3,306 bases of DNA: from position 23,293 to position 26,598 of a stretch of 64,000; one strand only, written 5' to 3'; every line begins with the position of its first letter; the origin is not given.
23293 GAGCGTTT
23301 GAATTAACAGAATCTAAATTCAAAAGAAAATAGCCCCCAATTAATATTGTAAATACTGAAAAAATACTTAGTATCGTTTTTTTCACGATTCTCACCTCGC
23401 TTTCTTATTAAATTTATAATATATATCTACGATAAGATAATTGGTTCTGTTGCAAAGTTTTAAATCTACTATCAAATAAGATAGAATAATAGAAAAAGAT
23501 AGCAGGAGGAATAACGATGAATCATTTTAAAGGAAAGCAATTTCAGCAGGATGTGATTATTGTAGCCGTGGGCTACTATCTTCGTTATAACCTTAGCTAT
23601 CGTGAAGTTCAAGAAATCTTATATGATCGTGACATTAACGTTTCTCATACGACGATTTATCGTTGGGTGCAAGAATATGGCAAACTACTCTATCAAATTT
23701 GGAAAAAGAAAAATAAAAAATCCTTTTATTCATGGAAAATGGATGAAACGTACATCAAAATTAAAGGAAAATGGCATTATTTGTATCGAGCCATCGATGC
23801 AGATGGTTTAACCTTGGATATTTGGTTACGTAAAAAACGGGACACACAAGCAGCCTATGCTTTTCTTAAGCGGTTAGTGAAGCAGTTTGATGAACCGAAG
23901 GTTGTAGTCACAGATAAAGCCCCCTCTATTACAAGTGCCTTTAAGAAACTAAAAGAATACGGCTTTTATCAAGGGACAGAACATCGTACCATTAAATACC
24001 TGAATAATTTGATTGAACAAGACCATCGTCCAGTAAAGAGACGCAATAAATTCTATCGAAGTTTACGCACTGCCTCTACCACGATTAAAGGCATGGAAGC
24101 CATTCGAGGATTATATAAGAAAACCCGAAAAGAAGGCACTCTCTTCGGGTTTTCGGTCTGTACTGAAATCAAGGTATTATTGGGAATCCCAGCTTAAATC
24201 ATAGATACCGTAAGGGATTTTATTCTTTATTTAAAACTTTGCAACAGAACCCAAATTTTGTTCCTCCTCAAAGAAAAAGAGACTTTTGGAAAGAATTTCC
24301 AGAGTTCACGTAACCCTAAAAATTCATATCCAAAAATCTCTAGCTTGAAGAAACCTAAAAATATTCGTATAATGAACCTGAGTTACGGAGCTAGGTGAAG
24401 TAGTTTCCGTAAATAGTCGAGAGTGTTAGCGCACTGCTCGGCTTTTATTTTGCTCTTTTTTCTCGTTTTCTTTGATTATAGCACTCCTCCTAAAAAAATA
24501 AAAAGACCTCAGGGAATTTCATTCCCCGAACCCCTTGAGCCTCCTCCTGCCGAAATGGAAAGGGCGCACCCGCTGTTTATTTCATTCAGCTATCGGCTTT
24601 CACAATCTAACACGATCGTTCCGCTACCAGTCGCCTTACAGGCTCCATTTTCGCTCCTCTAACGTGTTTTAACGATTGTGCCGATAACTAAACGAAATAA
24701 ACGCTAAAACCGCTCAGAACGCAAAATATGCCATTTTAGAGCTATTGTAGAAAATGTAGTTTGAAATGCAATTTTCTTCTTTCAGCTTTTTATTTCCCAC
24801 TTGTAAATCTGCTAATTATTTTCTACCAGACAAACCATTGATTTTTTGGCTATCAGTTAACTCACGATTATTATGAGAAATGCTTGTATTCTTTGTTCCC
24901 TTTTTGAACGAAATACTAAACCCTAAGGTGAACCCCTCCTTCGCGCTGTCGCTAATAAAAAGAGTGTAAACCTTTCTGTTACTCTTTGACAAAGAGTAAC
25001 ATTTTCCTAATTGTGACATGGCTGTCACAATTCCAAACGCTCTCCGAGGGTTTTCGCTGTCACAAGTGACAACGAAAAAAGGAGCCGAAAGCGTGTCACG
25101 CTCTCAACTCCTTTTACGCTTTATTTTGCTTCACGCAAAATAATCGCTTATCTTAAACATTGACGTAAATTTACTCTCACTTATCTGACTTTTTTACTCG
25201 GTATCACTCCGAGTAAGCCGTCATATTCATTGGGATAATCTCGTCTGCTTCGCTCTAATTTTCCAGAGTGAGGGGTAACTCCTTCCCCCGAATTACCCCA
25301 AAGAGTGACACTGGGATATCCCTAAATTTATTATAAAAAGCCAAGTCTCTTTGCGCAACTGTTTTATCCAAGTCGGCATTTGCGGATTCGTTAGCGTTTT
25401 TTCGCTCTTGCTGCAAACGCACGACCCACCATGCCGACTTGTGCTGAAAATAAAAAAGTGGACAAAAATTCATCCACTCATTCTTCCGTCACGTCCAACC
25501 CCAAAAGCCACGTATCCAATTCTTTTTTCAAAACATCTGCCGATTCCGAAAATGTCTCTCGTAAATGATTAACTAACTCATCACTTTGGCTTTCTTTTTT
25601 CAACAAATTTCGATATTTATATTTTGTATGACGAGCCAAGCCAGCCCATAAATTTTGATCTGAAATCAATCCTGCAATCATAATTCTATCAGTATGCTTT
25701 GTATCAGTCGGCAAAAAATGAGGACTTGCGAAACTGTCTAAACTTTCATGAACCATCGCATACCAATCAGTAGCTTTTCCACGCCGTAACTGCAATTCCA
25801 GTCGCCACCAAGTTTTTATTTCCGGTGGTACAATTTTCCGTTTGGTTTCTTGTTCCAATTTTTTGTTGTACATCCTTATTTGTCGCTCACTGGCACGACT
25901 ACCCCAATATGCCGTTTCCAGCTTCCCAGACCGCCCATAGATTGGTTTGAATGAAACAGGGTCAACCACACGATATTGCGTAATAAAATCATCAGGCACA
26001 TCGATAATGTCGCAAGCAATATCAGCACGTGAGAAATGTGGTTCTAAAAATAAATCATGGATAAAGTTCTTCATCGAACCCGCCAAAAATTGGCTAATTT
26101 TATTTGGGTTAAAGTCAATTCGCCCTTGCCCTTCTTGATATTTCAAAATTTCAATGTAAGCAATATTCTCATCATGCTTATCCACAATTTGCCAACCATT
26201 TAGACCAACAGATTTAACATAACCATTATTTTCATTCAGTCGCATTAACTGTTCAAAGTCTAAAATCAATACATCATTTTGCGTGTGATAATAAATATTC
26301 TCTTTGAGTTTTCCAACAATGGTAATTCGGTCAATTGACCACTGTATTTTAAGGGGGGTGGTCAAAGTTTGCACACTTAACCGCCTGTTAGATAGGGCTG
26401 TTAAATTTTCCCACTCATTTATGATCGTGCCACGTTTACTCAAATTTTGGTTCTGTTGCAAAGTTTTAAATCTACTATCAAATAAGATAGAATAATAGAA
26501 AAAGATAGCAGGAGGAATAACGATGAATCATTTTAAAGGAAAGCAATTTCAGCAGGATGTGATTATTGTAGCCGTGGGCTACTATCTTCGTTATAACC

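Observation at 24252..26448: Entire small rolling-circle plasmid (Rep_trans/pT181 family) captured between direct IS1216 copies; shared 8-bp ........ at both inner junctions splits the rep start from its RBS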

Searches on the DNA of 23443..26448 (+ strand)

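Call 16: search_dna_similar(query=window:23443-26448:+, collection=plasmids, mode=near, max_rows=40)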
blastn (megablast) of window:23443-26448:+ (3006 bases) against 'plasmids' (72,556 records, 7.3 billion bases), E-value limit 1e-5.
Records with a match: 2312; places in all: 8253; records where one place covers at least 80% of the query: 13.
Best place of each record, by identity: >=99% 1493; 95-99% 310; 90-95% 156; 80-90% 312; 60-80% 41.
By first word of the organism name: Enterococcus 1820; Lactococcus 256; Listeria 88; Ligilactobacillus 31; Staphylococcus 24; Streptococcus 23; Vagococcus 15; Tetragenococcus 12; Latilactobacillus 9; Pediococcus 8; and 14 more.
By predicted mobility (MOB-suite, as given by PLSDB): mobilizable 1017; non-mobilizable 850; conjugative 445.
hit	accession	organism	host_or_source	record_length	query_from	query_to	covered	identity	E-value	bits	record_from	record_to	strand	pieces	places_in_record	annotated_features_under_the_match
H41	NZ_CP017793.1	Enterococcus faecium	Homo sapiens,Peritoneal fluid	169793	1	3006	100%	100.0%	0e+0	5552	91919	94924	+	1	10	replication initiation factor domain-containing protein | IS6-like element IS1216 family transposase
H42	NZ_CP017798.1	Enterococcus faecium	Homo sapiens,Peritoneal fluid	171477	1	3006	100%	100.0%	0e+0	5552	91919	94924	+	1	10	replication initiation factor domain-containing protein | IS6-like element IS1216 family transposase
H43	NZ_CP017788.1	Enterococcus faecium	Homo sapiens,wound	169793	1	3006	100%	100.0%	0e+0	5552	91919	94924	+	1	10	replication initiation factor domain-containing protein | IS6-like element IS1216 family transposase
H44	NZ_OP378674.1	Enterococcus faecium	-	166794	1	3006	100%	100.0%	0e+0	5552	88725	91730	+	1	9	replication initiation factor domain-containing protein | IS6-like element IS1216 family transposase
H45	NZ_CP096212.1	Enterococcus faecium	Homo sapiens,blood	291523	1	3006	94%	99.9%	0e+0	5178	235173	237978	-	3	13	replication initiation factor domain-containing protein | IS6-like element IS1216 family transposase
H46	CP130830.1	Enterococcus faecium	Homo sapiens,blood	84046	1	3005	91%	93.5%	0e+0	4443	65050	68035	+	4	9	none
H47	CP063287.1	Enterococcus faecium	Homo sapiens,rectal swab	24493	1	2980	90%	90.5%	0e+0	3589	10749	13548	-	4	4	replication protein | IS6-like element IS1216 family transposase | hypothetical protein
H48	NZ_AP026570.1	Enterococcus faecium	Homo sapiens,sputum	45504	1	2815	85%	91.5%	0e+0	3506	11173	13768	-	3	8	replication initiation factor domain-containing protein | IS6-like element IS1216 family transposase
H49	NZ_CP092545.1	Staphylococcus aureus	Homo sapiens,urine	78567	1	2782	83%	91.7%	0e+0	3485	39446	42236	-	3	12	IS6-like element IS1216 family transposase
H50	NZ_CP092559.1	Staphylococcus aureus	Homo sapiens,urine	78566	1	2782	83%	91.7%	0e+0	3485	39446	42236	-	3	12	replication initiation factor domain-containing protein | IS6-like element IS1216 family transposase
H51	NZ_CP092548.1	Staphylococcus aureus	Homo sapiens,urine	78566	1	2782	83%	91.7%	0e+0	3485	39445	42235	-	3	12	replication initiation factor domain-containing protein | IS6-like element IS1216 family transposase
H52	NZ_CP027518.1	Enterococcus faecium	Homo sapiens,blood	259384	1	2716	81%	92.3%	0e+0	3474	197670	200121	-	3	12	IS6-like element IS1216 family transposase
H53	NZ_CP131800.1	Enterococcus faecium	Homo sapiens,culture,blood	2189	807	3006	73%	100.0%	0e+0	4058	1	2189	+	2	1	replication initiation factor domain-containing protein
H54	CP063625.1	Enterococcus faecium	Homo sapiens,rectal swab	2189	807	3006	73%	100.0%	0e+0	4058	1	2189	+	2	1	replication protein | hypothetical protein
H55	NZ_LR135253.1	Enterococcus faecium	-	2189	807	3006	73%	100.0%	0e+0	4058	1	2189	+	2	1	replication initiation factor domain-containing protein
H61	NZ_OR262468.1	Enterococcus faecium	-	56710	1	3006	80%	89.5%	0e+0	3049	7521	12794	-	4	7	plasmid recombination protein | replication initiation factor domain-containing protein | IS6-like element IS1216 family transposase | hypothetical protein (x4)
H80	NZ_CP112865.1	Enterococcus faecium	Homo sapiens,clinical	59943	505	2980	72%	88.2%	0e+0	2567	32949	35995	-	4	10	replication initiation factor domain-containing protein | IS6-like element IS1216 family transposase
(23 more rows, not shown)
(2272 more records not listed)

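Call 18: get_annotated_region(hit=H47, flank=1500)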
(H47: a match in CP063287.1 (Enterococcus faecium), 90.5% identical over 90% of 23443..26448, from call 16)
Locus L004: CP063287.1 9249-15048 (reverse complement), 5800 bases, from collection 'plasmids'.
description: Enterococcus faecium strain BMT-5-1-10 plasmid pRR-1-10_04, complete sequence
organism: Enterococcus faecium (NCBI taxid 1352)
taxonomy: Bacteria; Bacillota; Bacilli; Lactobacillales; Enterococcaceae; Enterococcus; Enterococcus faecium
host: -; source: Homo sapiens,rectal swab; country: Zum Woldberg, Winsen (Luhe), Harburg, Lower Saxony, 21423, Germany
typing (MOB-suite, as given by PLSDB): non-mobilizable; replicon rep_cluster_185,rep_cluster_935
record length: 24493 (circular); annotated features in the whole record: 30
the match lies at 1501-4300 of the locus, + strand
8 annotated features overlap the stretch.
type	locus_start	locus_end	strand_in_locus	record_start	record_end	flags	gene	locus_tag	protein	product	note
CDS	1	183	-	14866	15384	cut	-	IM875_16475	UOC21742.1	YfbU family protein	-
CDS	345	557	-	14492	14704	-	-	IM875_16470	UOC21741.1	hypothetical protein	-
CDS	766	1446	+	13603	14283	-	-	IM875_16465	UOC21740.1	IS6-like element IS1216 family transposase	-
CDS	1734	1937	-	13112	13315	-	-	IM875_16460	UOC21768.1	hypothetical protein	-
CDS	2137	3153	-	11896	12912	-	-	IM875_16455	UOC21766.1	replication protein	-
CDS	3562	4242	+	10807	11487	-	-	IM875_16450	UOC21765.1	IS6-like element IS1216 family transposase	-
CDS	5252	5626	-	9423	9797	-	-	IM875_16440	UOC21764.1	lactococcin 972 family bacteriocin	-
CDS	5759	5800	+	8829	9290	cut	-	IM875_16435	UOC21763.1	helix-turn-helix transcriptional regulator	-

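Call 19: get_annotated_region(hit=H50, flank=1500)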
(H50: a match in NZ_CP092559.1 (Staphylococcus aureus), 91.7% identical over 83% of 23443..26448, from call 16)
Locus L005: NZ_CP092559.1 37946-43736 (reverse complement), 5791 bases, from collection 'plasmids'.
description: Staphylococcus aureus strain VMRSA-WC052 plasmid unnamed1, complete sequence
organism: Staphylococcus aureus (NCBI taxid 1280)
taxonomy: Bacteria; Bacillota; Bacilli; Bacillales; Staphylococcaceae; Staphylococcus; Staphylococcus aureus
host: -; source: Homo sapiens,urine; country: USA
typing (MOB-suite, as given by PLSDB): non-mobilizable; replicon rep_cluster_1763,rep_cluster_185,rep_cluster_889,rep_cluster_935
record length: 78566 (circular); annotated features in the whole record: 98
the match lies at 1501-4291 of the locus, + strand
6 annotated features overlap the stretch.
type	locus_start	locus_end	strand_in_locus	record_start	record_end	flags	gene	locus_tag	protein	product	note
CDS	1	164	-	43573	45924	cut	-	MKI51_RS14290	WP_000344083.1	glycoside hydrolase domain-containing protein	-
CDS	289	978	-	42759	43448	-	-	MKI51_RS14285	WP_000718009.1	hypothetical protein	-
CDS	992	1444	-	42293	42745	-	-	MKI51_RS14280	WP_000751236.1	hypothetical protein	-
CDS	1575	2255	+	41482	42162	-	-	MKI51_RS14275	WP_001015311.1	IS6-like element IS1216 family transposase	GO:0006313 - DNA transposition [Evidence IEA]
CDS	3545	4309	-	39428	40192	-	-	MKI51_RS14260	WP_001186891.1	replication initiation factor domain-containing protein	GO:0006270 - DNA replication initiation [Evidence IEA]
CDS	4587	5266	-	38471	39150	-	-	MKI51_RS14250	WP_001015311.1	IS6-like element IS1216 family transposase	GO:0006313 - DNA transposition [Evidence IEA]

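Call 42: get_annotated_region(hit=H45, flank=1300)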
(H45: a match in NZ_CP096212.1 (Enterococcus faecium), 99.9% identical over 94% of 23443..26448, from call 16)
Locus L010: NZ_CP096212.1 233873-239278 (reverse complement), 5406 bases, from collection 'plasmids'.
description: Enterococcus faecium strain UCH1 plasmid pUCH1-1, complete sequence
organism: Enterococcus faecium (NCBI taxid 1352)
taxonomy: Bacteria; Bacillota; Bacilli; Lactobacillales; Enterococcaceae; Enterococcus; Enterococcus faecium
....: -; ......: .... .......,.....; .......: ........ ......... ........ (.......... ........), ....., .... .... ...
typing (MOB-suite, as given by PLSDB): conjugative; replicon rep_cluster_893,rep_cluster_943; relaxase MOBP; mating-pair formation MPF_T
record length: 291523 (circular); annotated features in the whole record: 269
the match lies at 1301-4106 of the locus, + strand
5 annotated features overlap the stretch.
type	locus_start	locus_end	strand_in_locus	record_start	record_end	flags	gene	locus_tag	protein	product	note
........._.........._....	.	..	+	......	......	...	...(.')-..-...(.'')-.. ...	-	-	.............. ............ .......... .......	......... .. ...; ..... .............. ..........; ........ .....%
CDS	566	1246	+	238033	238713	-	-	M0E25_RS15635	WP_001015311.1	IS6-like element IS1216 family transposase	GO:0006313 - DNA transposition [Evidence IEA]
CDS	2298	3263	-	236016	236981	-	-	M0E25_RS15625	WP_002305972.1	replication initiation factor domain-containing protein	GO:0006270 - DNA replication initiation [Evidence IEA]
CDS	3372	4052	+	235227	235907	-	-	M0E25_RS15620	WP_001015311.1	IS6-like element IS1216 family transposase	GO:0006313 - DNA transposition [Evidence IEA]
CDS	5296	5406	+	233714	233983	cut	-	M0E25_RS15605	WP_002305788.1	hypothetical protein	-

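Call 43: get_annotated_region(hit=H46, flank=1300)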
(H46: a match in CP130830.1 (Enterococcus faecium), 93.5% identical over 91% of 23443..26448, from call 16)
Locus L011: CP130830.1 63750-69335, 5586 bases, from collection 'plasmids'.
description: Enterococcus faecium strain C0019EM0007 plasmid unnamed
organism: Enterococcus faecium (NCBI taxid 1352)
taxonomy: Bacteria; Bacillota; Bacilli; Lactobacillales; Enterococcaceae; Enterococcus; Enterococcus faecium
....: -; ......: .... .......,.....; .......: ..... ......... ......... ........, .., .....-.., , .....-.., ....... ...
typing (MOB-suite, as given by PLSDB): non-mobilizable; replicon rep_cluster_943
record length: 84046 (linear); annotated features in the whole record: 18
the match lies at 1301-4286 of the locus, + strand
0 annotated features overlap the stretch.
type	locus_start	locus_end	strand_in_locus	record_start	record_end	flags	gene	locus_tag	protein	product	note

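Call 44: get_annotated_region(hit=H48, flank=1300)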
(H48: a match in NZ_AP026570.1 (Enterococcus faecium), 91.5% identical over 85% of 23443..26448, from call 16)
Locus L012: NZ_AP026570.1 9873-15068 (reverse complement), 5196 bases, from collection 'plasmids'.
description: Enterococcus faecium strain JHP9 plasmid pJHP9_3, complete sequence
organism: Enterococcus faecium (NCBI taxid 1352)
taxonomy: Bacteria; Bacillota; Bacilli; Lactobacillales; Enterococcaceae; Enterococcus; Enterococcus faecium
host: -; source: Homo sapiens,sputum; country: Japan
typing (MOB-suite, as given by PLSDB): non-mobilizable; replicon rep_cluster_889,rep_cluster_935
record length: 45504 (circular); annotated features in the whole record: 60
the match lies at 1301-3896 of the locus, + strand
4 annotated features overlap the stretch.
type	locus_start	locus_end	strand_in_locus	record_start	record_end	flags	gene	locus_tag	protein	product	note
CDS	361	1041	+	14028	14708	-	-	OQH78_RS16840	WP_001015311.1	IS6-like element IS1216 family transposase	GO:0006313 - DNA transposition [Evidence IEA]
CDS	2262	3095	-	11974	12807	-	-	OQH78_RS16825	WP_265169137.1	replication initiation factor domain-containing protein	GO:0006270 - DNA replication initiation [Evidence IEA]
CDS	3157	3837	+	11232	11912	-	-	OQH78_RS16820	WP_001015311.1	IS6-like element IS1216 family transposase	GO:0006313 - DNA transposition [Evidence IEA]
CDS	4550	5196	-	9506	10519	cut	-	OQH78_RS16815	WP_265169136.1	AlwI family type II restriction endonuclease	-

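Call 45: get_annotated_region(hit=H52, flank=1300)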
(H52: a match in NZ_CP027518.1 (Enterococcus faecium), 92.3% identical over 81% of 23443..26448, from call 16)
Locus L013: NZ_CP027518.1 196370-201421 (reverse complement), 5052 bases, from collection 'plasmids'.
description: Enterococcus faecium strain AUSMDU00004024 plasmid unnamed1, complete sequence
organism: Enterococcus faecium (NCBI taxid 1352)
taxonomy: Bacteria; Bacillota; Bacilli; Lactobacillales; Enterococcaceae; Enterococcus; Enterococcus faecium
host: -; source: Homo sapiens,blood; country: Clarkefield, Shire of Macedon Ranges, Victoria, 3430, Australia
typing (MOB-suite, as given by PLSDB): conjugative; replicon rep_cluster_893,rep_cluster_935; relaxase MOBP; mating-pair formation MPF_T
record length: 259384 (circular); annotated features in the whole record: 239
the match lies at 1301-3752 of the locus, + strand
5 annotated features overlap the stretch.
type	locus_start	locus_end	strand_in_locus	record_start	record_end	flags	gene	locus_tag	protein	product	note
CDS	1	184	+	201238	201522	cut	-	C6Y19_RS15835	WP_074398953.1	Gfo/Idh/MocA family oxidoreductase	-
CDS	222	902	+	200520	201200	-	-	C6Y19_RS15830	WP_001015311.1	IS6-like element IS1216 family transposase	GO:0006313 - DNA transposition [Evidence IEA]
CDS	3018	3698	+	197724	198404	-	-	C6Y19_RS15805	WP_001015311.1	IS6-like element IS1216 family transposase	GO:0006313 - DNA transposition [Evidence IEA]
CDS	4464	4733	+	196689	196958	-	-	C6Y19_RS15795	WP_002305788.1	hypothetical protein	-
CDS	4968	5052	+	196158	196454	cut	-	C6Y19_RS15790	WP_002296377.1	hypothetical protein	-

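Call 46: get_annotated_region(hit=H80, flank=1300)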
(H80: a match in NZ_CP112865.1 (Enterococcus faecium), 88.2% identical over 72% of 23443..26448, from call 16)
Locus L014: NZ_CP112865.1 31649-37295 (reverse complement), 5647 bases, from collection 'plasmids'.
description: Enterococcus faecium strain DVT1681 plasmid unnamed3
organism: Enterococcus faecium (NCBI taxid 1352)
taxonomy: Bacteria; Bacillota; Bacilli; Lactobacillales; Enterococcaceae; Enterococcus; Enterococcus faecium
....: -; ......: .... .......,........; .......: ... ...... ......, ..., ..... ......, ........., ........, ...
typing (MOB-suite, as given by PLSDB): non-mobilizable; replicon rep_cluster_889,rep_cluster_935
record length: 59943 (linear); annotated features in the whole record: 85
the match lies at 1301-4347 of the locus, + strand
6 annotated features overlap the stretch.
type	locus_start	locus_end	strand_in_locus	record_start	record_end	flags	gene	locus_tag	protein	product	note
CDS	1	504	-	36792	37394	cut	-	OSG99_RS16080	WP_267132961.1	protein adenylyltransferase Fic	-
CDS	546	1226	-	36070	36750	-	-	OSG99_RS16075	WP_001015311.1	IS6-like element IS1216 family transposase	GO:0006313 - DNA transposition [Evidence IEA]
CDS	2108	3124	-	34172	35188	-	-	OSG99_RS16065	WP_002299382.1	replication initiation factor domain-containing protein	GO:0006270 - DNA replication initiation [Evidence IEA]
CDS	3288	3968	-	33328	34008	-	-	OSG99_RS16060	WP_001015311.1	IS6-like element IS1216 family transposase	GO:0006313 - DNA transposition [Evidence IEA]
CDS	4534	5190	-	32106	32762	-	-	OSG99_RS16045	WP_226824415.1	restriction endonuclease subunit S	GO:0006304 - DNA modification [Evidence IEA]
CDS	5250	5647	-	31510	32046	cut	-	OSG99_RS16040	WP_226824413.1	restriction endonuclease subunit S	-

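Call 47: get_annotated_region(hit=H61, flank=1300)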
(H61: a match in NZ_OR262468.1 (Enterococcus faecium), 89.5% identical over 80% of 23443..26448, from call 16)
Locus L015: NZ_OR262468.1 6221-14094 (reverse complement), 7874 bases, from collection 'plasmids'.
description: Enterococcus faecium strain 755686 plasmid pEfm755686-vanA, complete sequence
organism: Enterococcus faecium (NCBI taxid 1352)
taxonomy: Bacteria; Bacillota; Bacilli; Lactobacillales; Enterococcaceae; Enterococcus; Enterococcus faecium
host: -; source: -; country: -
typing (MOB-suite, as given by PLSDB): mobilizable; replicon rep_cluster_1093,rep_cluster_1763,rep_cluster_889,rep_cluster_943; relaxase MOBV
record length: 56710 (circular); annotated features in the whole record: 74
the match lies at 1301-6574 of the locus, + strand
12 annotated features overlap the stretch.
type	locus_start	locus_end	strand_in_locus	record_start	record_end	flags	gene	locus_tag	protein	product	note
predicted_resistance_gene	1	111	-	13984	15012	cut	vanA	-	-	D-alanine--(R)-lactate ligase VanA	predicted by amrfinderplus; class GLYCOPEPTIDE; identity 100.0%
CDS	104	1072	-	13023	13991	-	-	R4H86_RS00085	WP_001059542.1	D-lactate dehydrogenase VanH-A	-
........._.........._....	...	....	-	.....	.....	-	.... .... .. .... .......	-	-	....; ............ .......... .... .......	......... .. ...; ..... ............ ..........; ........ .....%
predicted_resistance_gene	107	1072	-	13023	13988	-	vanH-A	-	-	D-lactate dehydrogenase VanH-A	predicted by amrfinderplus; class GLYCOPEPTIDE; identity 100.0%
CDS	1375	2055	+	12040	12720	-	-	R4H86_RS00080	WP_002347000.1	IS6-like element IS1216 family transposase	GO:0006313 - DNA transposition [Evidence IEA]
CDS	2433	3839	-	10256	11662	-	-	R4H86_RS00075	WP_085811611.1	plasmid recombination protein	GO:0006310 - DNA recombination [Evidence IEA]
CDS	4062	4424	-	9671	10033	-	-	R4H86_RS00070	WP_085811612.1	hypothetical protein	-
CDS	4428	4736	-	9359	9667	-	-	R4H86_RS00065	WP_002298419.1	hypothetical protein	-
CDS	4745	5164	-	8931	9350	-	-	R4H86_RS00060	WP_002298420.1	hypothetical protein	-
CDS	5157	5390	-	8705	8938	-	-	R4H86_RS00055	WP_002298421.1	hypothetical protein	-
CDS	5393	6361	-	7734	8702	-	-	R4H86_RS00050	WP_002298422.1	replication initiation factor domain-containing protein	GO:0006270 - DNA replication initiation [Evidence IEA]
CDS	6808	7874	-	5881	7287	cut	-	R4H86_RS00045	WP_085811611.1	plasmid recombination protein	GO:0006310 - DNA recombination [Evidence IEA]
